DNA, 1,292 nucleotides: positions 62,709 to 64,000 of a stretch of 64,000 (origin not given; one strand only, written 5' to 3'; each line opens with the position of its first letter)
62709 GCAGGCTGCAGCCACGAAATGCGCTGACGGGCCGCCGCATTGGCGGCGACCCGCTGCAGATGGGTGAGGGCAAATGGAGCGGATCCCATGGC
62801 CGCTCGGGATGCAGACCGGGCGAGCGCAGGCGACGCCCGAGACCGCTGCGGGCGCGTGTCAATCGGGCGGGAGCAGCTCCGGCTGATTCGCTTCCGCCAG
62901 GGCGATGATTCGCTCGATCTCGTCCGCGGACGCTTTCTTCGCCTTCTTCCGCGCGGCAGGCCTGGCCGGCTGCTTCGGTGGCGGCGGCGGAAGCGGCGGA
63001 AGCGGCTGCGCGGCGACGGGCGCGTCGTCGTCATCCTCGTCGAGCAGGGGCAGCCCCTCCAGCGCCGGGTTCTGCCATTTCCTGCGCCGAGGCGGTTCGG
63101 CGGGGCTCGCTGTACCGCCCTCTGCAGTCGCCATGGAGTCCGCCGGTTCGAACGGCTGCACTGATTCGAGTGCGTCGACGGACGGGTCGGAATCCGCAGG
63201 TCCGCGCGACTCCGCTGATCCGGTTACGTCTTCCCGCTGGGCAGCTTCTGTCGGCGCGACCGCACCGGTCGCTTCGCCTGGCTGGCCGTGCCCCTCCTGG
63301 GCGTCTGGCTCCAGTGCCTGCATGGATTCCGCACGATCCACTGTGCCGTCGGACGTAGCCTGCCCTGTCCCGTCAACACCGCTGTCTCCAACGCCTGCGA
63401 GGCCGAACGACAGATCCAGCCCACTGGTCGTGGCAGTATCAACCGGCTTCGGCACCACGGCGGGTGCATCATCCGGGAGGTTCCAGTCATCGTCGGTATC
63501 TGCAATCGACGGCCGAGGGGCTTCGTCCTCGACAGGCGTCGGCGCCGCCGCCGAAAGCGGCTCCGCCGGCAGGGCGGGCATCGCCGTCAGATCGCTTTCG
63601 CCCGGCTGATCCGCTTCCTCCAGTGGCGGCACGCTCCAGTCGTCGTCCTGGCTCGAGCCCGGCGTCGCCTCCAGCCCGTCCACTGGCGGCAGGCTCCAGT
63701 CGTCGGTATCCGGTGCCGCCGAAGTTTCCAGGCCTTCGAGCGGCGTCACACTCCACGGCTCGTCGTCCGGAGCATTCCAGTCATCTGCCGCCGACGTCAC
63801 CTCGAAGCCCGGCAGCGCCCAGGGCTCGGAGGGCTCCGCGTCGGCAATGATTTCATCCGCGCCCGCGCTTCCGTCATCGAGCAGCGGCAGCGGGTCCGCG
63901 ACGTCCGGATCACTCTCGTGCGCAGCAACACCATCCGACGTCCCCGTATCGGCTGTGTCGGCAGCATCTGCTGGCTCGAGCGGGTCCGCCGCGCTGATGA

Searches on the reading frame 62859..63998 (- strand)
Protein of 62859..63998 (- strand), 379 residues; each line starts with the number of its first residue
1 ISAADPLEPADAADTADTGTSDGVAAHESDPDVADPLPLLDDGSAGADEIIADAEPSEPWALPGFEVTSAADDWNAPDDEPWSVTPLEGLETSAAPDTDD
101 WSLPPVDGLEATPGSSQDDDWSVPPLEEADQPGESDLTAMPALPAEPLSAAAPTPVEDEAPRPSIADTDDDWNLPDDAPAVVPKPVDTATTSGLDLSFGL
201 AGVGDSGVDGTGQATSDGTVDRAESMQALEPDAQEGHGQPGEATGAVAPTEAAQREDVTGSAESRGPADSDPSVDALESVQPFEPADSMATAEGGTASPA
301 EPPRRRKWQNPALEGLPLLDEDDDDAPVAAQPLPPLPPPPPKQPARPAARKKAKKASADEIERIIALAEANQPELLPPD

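Call 11: search_protein_families(library=pfam, proteins=[window:62859-63998:-], max_evalue=0.1)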
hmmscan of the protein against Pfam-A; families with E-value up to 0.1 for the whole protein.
window:62859-63998:- (379 aa): 0 families

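Call 61: find_homologous_proteins(query=window:62859-63998:-, max_evalue=1e-20)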
Query window:62859-63998:- (379 aa): 3 proteins with E <= 1e-20 among 8000 candidates.
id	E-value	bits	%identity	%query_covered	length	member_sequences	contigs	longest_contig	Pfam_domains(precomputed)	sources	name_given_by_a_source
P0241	4.5e-123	430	74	83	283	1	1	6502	-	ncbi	-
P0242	1.4e-64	237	46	83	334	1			-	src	-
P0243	1.5e-52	197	48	83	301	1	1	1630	-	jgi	jgi:hypothetical protein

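Call 62: find_encoding_contigs(protein=P0241, flank=10000, max_places=2)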
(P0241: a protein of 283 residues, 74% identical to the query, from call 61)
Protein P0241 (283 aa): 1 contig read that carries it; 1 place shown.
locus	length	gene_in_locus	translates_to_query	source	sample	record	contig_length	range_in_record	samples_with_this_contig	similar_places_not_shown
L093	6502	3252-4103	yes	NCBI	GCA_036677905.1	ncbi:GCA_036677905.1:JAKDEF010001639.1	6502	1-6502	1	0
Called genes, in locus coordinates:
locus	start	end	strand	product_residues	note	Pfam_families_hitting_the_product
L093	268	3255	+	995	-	-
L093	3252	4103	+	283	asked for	-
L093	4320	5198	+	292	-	-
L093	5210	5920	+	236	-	-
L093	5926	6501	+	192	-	?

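Call 80: search_protein_families(library=ncbifam, proteins=[window:62859-63800:-], max_evalue=0.01)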
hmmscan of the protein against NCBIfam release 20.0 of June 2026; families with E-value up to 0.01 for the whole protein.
window:62859-63800:- (313 aa): 0 families
